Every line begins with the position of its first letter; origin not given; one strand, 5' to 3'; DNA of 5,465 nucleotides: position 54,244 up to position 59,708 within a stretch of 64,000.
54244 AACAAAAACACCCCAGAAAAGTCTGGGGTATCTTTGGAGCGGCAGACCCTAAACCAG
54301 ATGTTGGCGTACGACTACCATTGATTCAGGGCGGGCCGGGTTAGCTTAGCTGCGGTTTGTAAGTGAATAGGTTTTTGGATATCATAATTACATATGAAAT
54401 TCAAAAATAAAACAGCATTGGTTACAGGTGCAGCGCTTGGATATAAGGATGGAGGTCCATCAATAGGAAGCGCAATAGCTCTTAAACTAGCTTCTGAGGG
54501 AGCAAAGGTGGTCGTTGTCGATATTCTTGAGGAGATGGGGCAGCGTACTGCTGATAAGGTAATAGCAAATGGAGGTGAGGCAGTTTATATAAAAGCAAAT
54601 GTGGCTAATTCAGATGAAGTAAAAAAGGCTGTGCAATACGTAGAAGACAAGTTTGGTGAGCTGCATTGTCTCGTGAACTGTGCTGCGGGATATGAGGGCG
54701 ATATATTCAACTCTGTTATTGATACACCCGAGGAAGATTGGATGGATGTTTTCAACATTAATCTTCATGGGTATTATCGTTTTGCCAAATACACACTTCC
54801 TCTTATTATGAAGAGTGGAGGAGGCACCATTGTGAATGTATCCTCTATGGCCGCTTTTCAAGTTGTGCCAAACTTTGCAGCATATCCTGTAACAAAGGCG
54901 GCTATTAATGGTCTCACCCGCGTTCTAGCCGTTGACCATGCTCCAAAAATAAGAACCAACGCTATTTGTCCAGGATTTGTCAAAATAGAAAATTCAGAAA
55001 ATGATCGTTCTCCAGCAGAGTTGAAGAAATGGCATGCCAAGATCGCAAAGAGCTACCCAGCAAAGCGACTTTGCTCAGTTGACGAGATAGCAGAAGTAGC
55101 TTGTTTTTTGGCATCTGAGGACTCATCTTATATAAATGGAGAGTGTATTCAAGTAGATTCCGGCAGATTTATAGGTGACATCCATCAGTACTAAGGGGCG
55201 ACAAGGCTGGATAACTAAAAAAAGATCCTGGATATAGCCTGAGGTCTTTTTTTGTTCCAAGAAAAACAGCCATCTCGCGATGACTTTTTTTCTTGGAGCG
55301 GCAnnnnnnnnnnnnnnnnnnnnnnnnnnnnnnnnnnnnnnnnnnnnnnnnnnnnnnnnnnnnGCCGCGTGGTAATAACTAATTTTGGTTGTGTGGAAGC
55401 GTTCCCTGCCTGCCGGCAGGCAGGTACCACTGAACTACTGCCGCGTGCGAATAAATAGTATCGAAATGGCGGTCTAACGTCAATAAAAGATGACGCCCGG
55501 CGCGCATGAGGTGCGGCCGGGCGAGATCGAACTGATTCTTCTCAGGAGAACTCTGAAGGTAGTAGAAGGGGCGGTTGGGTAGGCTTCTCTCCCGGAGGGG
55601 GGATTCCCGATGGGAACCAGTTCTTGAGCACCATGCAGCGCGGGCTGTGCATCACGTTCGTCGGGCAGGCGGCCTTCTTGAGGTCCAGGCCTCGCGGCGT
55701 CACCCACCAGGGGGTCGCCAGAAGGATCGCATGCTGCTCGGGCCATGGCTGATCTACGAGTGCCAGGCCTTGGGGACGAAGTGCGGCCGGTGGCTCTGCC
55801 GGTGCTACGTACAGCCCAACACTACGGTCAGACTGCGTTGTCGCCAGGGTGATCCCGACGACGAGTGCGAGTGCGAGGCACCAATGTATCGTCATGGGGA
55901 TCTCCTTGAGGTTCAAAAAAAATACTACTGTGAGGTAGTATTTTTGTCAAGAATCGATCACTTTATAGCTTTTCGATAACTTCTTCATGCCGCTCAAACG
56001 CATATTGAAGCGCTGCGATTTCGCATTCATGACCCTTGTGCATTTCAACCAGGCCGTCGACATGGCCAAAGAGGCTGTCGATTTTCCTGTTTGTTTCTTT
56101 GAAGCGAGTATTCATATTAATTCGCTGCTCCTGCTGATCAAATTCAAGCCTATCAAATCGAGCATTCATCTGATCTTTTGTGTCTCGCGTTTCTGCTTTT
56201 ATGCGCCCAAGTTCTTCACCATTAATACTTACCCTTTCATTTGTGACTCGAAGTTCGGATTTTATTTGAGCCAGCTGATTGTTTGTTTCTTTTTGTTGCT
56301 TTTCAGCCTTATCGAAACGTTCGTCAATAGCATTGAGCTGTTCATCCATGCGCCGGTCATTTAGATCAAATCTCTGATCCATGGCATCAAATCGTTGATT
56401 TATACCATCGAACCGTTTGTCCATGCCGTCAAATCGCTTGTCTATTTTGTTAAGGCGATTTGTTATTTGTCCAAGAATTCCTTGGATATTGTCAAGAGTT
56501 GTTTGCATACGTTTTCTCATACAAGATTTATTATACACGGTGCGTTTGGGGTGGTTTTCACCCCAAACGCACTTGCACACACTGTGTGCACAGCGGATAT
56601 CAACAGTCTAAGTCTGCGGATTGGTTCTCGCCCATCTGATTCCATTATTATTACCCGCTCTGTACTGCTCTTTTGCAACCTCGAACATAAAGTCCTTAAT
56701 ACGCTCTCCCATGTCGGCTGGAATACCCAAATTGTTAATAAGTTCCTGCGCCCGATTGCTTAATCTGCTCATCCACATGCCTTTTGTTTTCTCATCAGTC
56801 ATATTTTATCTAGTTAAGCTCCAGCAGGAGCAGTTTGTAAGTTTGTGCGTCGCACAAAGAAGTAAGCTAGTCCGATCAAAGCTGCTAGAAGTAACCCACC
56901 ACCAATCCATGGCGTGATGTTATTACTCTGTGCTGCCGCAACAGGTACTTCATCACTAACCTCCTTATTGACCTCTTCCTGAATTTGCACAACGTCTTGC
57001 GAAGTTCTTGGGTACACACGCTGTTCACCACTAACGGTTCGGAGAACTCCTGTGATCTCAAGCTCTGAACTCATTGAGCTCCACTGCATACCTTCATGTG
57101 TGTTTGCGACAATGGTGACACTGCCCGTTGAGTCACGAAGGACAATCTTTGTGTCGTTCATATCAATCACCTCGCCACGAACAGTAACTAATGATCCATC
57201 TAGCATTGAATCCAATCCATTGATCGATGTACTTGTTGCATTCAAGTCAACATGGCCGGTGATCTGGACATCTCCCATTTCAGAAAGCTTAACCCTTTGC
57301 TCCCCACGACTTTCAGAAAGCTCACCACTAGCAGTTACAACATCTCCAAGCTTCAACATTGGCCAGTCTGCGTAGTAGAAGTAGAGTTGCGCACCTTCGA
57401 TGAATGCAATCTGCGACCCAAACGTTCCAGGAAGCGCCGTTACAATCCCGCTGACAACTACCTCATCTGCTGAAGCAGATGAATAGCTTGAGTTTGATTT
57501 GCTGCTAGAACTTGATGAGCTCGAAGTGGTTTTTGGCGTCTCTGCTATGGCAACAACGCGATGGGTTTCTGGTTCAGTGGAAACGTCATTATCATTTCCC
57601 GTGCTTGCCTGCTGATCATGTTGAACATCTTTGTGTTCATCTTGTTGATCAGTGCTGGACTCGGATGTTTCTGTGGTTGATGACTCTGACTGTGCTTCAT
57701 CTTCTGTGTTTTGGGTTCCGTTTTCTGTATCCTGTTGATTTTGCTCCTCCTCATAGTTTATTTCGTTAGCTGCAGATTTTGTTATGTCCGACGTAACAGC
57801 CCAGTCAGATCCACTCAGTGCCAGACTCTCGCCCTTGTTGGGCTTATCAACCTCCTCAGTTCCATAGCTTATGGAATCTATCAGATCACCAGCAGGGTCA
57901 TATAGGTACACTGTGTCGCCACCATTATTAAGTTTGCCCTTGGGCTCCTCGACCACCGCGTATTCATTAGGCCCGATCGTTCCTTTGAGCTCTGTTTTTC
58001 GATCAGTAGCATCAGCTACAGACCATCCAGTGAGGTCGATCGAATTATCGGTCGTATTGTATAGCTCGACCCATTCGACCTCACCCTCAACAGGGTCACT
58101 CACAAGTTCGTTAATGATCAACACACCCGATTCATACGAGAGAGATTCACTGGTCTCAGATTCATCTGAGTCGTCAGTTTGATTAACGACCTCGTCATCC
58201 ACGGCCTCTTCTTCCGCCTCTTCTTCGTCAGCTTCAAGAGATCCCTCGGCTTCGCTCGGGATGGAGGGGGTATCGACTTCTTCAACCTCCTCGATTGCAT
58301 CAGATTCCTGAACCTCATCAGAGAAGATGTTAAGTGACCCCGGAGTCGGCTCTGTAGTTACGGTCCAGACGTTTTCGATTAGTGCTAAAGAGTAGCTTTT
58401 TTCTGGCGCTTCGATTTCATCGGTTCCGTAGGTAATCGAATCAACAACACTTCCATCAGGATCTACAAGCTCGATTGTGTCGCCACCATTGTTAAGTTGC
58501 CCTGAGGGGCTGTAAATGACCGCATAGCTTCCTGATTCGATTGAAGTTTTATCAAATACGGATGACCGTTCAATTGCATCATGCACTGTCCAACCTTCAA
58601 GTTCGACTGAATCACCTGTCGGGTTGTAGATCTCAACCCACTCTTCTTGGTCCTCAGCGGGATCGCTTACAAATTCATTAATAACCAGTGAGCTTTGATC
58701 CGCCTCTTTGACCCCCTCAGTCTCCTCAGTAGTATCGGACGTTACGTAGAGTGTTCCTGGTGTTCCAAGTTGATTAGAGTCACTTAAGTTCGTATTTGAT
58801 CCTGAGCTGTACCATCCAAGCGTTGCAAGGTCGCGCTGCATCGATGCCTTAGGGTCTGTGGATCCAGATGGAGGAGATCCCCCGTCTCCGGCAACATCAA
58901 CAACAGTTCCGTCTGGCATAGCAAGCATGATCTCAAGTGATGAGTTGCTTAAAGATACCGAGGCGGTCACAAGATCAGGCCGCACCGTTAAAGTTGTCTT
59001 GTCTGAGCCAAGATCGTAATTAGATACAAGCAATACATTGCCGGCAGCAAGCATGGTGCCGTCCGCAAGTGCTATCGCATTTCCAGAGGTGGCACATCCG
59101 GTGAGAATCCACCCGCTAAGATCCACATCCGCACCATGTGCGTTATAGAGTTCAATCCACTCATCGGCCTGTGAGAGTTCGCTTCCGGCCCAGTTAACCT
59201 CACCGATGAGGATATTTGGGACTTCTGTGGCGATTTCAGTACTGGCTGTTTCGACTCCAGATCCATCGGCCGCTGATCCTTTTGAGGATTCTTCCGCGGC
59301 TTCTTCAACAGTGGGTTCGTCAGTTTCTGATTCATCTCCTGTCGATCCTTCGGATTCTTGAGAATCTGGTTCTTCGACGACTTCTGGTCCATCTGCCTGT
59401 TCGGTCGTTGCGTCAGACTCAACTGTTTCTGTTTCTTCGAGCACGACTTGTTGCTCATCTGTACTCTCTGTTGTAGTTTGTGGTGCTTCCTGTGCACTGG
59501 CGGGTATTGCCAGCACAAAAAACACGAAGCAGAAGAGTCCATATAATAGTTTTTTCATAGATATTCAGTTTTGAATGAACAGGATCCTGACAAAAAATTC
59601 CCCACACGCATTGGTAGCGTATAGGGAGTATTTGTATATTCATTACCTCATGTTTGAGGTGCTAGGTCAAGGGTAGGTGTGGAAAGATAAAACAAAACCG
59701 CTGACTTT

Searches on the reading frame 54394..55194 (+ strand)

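Call 6: search_protein_families(library=pfam, proteins=[window:54394-55194:+], max_evalue=0.001)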
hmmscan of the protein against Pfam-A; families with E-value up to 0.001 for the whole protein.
window:54394-55194:+ (266 aa): 4 families
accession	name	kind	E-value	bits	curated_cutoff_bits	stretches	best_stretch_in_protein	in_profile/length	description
PF13561.12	adh_short_C2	-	6e-63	213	27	1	23-257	7-234/236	Enoyl-(Acyl carrier protein) reductase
PF00106.31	adh_short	-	2.5e-47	161.3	26.6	1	6-205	1-191/195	short chain dehydrogenase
PF08659.16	KR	-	8.8e-07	29.5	22.6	1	23-177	11-162/180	KR domain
PF23441.1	SDR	-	6.4e-06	26.2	27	1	130-260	129-257/258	SDR-like rossmann domain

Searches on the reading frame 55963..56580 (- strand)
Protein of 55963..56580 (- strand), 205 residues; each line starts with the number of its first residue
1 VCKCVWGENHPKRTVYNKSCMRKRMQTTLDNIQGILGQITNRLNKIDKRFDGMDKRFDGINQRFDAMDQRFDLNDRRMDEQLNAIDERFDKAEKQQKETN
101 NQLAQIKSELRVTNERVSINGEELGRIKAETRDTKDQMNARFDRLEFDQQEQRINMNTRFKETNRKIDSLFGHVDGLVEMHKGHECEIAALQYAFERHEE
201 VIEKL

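Call 50: search_protein_families(library=pfam, proteins=[window:55963-56580:-], max_evalue=0.01)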
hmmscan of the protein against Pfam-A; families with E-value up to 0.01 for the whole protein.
window:55963-56580:- (205 aa): 13 families
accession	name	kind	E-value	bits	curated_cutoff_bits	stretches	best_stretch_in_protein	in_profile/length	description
PF07889.17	DUF1664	-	9.3e-05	22.9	34.6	0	76-116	62-102/124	Protein of unknown function (DUF1664)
PF04513.17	Baculo_PEP_C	-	0.00036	21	38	1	28-120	21-109/140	Baculovirus polyhedron envelope protein, PEP, C terminus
PF05531.17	NPV_P10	-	0.001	19.9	29.8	0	33-87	3-56/75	Nucleopolyhedrovirus P10 protein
PF09763.15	Sec3_CC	-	0.0011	19.2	27.1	1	22-138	5-117/133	Exocyst complex component Sec3, coiled-coil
PF10779.14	XhlA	-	0.0013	19.3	34.7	0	39-79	2-42/67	Haemolysin XhlA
PF10498.14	IFT57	-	0.0022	17.5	40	1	18-118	231-327/360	Intra-flagellar transport protein 57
PF01519.22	DUF16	-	0.0025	18.7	40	0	24-54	73-103/104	Protein of unknown function DUF16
PF04108.17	ATG17_like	-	0.004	17.1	43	1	21-175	117-289/355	Autophagy protein ATG17-like domain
PF05659.16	RPW8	-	0.005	16.9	30.4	0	12-63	24-71/139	Arabidopsis broad-spectrum mildew resistance protein RPW8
PF24164.1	TMP_N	-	0.0052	17.7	27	0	79-131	22-74/82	Tape measure protein N-terminal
PF02601.20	Exonuc_VII_L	-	0.0066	16.4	35.9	0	39-165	160-257/315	Exonuclease VII, large subunit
PF16526.10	CLZ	-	0.0079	17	26.7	0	83-146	13-69/71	C-terminal leucine zipper domain of cyclic nucleotide-gated channels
PF12795.12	MscS_porin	-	0.0081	16.2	34.4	0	79-159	105-177/238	Mechanosensitive ion channel porin domain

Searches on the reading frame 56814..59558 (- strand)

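Call 7: search_protein_families(library=pfam, proteins=[window:56814-59558:-], max_evalue=0.001)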
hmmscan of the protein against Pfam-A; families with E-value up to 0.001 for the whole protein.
window:56814-59558:- (914 aa): 2 families
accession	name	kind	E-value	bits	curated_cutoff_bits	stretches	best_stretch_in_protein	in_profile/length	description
PF00932.25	LTD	-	3.2e-54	182.4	34.3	3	286-378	3-108/109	Lamin Tail Domain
PF01336.31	tRNA_anti-codon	-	0.00027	21.3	27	0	791-824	1-36/75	OB-fold nucleic acid binding domain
